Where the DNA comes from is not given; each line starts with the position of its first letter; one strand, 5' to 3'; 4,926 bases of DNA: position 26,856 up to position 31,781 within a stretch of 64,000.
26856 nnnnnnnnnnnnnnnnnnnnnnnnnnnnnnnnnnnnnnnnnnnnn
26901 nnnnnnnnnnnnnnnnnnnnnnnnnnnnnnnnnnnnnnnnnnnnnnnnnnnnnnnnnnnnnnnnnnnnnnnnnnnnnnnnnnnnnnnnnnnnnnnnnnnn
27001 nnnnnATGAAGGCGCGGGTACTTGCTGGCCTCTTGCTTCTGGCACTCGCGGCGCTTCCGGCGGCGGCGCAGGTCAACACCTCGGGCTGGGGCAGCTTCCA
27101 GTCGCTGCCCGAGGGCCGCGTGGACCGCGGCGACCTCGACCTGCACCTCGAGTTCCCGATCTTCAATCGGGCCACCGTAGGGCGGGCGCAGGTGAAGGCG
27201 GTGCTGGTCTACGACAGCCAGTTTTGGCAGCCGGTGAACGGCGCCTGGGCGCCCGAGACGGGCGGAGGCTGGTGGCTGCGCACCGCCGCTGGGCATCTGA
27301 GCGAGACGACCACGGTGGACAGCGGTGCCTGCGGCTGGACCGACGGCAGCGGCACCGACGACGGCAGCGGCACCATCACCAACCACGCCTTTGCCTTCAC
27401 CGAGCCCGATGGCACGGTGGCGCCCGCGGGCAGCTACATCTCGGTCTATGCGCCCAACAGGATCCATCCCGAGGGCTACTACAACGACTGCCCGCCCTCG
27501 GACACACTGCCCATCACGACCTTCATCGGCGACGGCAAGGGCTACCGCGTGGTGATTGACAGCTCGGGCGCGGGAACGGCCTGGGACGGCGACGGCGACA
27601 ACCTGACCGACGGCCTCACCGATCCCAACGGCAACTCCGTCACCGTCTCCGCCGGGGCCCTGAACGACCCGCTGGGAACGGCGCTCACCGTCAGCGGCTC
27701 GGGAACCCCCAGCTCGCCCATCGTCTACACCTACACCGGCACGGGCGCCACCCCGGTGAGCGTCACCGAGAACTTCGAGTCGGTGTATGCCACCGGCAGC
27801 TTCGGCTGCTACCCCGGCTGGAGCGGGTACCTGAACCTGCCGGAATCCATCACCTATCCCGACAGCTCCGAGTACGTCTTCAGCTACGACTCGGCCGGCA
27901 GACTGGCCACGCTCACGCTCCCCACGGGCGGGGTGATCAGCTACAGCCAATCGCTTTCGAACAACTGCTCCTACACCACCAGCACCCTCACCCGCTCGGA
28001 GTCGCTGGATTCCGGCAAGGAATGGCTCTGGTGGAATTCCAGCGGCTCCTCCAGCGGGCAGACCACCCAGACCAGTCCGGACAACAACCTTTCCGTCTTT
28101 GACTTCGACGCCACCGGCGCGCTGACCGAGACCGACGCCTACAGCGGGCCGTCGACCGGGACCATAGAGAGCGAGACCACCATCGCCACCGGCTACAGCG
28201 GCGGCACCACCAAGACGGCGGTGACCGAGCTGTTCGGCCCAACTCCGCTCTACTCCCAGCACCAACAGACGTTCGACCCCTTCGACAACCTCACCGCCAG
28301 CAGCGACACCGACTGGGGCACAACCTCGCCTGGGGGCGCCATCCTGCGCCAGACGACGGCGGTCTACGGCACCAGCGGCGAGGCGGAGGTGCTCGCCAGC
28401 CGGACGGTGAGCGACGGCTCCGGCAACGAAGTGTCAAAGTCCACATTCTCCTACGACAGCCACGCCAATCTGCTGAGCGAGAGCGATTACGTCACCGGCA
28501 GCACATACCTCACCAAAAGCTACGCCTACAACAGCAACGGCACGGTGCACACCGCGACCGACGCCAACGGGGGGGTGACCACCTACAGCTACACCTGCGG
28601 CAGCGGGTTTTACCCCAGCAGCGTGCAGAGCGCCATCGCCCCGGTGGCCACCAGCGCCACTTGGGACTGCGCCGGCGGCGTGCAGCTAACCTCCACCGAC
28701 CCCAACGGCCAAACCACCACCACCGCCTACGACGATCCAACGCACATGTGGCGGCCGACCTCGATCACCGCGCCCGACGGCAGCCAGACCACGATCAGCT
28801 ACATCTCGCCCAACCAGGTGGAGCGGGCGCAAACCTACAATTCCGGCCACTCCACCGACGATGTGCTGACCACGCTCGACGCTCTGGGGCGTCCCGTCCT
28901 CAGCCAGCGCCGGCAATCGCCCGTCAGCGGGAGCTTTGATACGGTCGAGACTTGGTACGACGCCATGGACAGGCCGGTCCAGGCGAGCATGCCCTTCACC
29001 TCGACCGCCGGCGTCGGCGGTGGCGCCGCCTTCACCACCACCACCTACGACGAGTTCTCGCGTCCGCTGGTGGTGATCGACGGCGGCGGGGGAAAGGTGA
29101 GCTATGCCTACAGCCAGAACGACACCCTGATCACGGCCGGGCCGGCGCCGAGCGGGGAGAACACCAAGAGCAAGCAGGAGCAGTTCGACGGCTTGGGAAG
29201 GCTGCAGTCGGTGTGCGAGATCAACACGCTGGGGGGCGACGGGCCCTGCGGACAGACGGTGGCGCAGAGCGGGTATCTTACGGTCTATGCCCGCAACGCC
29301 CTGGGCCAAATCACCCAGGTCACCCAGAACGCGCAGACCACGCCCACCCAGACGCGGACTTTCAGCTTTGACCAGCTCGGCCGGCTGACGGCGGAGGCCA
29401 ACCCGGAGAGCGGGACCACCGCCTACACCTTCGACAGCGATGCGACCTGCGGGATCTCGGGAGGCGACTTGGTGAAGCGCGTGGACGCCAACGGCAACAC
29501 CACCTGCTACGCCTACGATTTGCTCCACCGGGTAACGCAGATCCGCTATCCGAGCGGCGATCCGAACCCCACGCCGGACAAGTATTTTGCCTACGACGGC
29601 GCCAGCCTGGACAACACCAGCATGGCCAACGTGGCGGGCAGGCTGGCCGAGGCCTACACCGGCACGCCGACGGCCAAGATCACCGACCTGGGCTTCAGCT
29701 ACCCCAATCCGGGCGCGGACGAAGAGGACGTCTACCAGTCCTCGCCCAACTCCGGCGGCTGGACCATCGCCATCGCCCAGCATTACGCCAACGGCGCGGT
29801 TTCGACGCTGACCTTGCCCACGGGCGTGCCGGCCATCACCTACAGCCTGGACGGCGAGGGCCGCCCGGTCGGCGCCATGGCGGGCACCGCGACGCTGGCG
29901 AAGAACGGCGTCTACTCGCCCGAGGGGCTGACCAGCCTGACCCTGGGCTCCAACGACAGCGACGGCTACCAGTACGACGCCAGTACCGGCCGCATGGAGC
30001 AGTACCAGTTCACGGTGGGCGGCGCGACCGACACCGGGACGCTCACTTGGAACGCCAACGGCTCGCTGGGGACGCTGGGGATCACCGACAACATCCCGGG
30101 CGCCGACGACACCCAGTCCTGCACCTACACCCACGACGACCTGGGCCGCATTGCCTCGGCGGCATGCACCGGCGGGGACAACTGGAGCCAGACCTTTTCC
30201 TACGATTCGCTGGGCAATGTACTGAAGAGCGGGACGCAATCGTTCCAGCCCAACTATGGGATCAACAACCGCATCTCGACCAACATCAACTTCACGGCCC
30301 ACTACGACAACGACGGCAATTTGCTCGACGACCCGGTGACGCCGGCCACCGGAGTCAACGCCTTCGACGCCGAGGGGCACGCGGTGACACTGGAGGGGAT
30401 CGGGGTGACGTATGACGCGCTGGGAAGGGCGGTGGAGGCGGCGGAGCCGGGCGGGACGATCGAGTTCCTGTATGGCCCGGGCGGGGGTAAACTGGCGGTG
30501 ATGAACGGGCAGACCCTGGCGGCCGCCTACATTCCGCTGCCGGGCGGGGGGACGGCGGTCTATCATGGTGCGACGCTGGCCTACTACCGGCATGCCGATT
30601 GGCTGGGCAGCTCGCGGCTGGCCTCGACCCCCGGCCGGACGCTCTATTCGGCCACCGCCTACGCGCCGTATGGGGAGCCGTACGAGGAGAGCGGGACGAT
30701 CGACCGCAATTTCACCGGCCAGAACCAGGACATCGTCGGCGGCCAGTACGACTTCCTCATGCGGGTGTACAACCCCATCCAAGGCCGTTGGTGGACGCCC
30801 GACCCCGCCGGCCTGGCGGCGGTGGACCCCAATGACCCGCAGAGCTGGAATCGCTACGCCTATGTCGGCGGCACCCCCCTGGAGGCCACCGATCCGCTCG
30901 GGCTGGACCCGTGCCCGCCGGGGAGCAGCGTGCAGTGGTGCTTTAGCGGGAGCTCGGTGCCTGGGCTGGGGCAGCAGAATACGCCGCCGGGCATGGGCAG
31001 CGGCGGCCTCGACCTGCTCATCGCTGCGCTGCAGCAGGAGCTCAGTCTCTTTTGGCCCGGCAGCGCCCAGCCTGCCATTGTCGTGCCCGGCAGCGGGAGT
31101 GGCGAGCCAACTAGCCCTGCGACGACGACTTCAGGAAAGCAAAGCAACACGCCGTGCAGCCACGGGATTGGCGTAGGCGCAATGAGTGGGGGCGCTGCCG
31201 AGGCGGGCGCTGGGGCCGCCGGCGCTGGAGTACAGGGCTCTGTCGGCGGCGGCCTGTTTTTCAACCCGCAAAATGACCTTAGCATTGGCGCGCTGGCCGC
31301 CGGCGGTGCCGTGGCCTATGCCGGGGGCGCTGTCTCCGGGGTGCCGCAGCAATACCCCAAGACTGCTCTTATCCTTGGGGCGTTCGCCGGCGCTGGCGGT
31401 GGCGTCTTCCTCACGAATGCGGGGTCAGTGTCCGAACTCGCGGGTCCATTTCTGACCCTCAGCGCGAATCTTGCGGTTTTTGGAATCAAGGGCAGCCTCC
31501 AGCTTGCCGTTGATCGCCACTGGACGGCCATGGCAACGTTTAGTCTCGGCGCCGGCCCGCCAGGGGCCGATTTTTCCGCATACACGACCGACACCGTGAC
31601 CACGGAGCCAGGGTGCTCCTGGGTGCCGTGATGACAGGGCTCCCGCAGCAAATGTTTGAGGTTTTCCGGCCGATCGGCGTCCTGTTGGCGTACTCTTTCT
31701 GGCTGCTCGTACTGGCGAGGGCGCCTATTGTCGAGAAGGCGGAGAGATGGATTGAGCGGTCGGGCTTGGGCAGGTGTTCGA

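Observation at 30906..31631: RHS C-terminal domain is a glycine-zipper-rich, membrane-like module rather than a recognisable enzyme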

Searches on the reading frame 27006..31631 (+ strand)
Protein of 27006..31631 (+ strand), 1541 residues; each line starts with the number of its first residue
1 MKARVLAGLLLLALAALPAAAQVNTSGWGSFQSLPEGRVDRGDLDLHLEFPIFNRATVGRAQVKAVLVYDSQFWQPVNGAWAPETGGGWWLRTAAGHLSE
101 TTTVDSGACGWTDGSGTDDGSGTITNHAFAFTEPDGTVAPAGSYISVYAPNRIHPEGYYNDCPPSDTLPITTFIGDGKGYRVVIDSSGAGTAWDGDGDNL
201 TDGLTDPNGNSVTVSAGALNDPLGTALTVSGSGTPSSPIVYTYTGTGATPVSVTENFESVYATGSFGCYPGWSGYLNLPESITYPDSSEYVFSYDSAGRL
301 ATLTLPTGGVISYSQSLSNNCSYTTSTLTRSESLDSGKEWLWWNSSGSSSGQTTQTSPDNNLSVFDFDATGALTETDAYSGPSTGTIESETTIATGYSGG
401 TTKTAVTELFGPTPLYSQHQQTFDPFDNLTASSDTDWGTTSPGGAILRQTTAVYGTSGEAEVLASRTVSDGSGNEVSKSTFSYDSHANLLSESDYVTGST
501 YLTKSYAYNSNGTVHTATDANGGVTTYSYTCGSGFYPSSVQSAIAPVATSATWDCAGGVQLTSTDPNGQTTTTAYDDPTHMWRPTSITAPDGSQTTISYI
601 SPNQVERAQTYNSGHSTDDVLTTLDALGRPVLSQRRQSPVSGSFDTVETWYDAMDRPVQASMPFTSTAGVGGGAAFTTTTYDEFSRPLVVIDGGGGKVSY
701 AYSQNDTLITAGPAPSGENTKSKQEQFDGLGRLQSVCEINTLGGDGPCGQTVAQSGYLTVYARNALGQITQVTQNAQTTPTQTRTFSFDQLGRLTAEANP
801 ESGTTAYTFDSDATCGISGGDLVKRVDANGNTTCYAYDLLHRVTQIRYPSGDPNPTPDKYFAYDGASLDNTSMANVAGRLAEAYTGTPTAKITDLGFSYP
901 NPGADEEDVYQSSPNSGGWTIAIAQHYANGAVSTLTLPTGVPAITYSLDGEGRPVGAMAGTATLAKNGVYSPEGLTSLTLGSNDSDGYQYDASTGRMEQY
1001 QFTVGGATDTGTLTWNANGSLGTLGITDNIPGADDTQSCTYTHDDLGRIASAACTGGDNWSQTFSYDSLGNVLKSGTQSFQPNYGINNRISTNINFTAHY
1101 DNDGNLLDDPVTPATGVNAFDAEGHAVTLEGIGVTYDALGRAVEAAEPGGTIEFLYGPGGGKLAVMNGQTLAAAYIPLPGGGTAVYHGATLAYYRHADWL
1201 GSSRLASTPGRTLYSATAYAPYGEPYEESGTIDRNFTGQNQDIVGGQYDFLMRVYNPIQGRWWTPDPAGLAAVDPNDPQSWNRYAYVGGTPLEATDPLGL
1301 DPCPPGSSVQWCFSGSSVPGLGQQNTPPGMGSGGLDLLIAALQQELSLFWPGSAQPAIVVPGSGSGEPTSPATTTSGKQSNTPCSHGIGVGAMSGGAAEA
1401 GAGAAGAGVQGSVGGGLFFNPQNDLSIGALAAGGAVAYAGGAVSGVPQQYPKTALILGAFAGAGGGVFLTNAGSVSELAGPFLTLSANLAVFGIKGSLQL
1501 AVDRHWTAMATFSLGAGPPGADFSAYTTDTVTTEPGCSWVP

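Call 3: search_protein_families(library=pfam, proteins=[window:27006-31628:+], max_evalue=1)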
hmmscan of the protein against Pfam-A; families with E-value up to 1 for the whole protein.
window:27006-31628:+ (1541 aa): 2 families
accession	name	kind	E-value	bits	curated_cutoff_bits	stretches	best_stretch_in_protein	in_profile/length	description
PF05593.20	RHS_repeat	-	9e-25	86.9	22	6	820-852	5-37/38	RHS Repeat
PF19653.4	DUF6156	-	0.17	12.5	27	0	483-517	40-74/96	Family of unknown function (DUF6156)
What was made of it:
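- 27006..31631 (+): RHS polymorphic-toxin gene, 1541 aa. RHS_repeat E 9e-25 (call 3).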

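Call 4: search_protein_families(library=ncbifam, proteins=[window:27006-31628:+], max_evalue=1)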
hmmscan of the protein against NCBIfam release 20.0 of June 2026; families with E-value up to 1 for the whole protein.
window:27006-31628:+ (1541 aa): 2 families
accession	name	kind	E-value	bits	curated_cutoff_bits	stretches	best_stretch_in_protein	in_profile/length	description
TIGR03696.1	Rhs_assc_core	domain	4.2e-15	56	32.5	1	1219-1300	1-76/76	RHS repeat-associated core domain-containing protein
TIGR01643.1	YD_repeat_2x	repeat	1.2e-10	41.4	15.8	2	764-808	2-42/42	YD repeat-containing protein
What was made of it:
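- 27006..31631 (+): YD_repeat and Rhs_assc_core (call 4).
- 30660..30905 (+): Rhs-associated core (aa 1219-1300), ending in the DPLGL autoproteolysis motif (30891-30905). TIGR03696, E 4e-15, profile 1-76/76 (call 4).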

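Call 43: find_encoding_contigs(protein=window:27006-31631:+, flank=3000, max_places=3)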
Protein window:27006-31631:+ (1541 aa): 5 contigs read that carry it; 2 places shown.
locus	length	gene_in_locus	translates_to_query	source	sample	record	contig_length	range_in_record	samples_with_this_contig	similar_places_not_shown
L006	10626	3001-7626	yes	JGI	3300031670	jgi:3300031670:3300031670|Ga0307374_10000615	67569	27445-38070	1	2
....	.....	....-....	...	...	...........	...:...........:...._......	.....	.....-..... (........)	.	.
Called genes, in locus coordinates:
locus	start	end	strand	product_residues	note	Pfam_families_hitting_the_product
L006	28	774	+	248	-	-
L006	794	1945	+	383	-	PF13439:Glyco_transf_4 (weak), PF20706:GT4-conflict, PF00534:Glycos_transf_1, PF13692:Glyco_trans_1_4, PF13524:Glyco_trans_1_2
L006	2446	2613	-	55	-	-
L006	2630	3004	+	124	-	-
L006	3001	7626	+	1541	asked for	PF25023:TEN_YD-shell (weak), PF05593:RHS_repeat (weak), PF25023:TEN_YD-shell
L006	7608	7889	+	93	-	-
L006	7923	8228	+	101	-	-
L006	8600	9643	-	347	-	PF01757:Acyl_transf_3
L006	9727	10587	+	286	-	PF04773:FecR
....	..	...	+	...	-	-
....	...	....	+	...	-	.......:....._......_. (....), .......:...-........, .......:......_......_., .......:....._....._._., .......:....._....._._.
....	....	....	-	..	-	-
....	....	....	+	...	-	-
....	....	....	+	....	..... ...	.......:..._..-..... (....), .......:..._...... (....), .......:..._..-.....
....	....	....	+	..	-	-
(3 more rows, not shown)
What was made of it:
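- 27006..31631 (+): Identical gene on metagenome contigs (call 43).
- On RHS / YD-repeat polymorphic toxin: TEN_YD-shell in the public annotation (call 43).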

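Call 68: search_solved_structures(query=window:27006-31628:+, max_evalue=0.001)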
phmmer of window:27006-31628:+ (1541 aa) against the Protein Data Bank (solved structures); distinct sequences matched with E-value up to 0.001: 4.
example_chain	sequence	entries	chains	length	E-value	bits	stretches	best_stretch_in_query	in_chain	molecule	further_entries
7q97_A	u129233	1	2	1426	7.2e-09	37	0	1041-1272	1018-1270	Rhs family protein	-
8h8b_A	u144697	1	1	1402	4.6e-06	27.7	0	1015-1272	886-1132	Putative Rhs-family protein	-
8h8a_A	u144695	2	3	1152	1.2e-05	26.3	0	1016-1272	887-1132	Putative Rhs-family protein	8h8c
8cp6_B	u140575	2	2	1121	3.1e-05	24.9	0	819-1075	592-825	Toxin protein Tse5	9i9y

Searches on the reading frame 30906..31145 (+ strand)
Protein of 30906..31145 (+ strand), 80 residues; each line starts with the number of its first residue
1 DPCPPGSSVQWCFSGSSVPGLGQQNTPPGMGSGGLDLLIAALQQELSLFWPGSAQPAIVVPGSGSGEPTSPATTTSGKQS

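Call 66: search_protein_families(library=pfam, proteins=[window:30906-31145:+], max_evalue=0.1)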
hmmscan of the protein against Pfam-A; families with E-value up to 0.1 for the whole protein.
window:30906-31145:+ (80 aa): 0 families
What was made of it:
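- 30906..31145 (+): Linker or pre-toxin segment (tail aa 1-80): two Cys, one amphipathic helix (aa 33-47), then a P/S/T spacer. Shared up to about 31099 with an orphan RHS module that carries a different tip. No Pfam hit (call 66).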
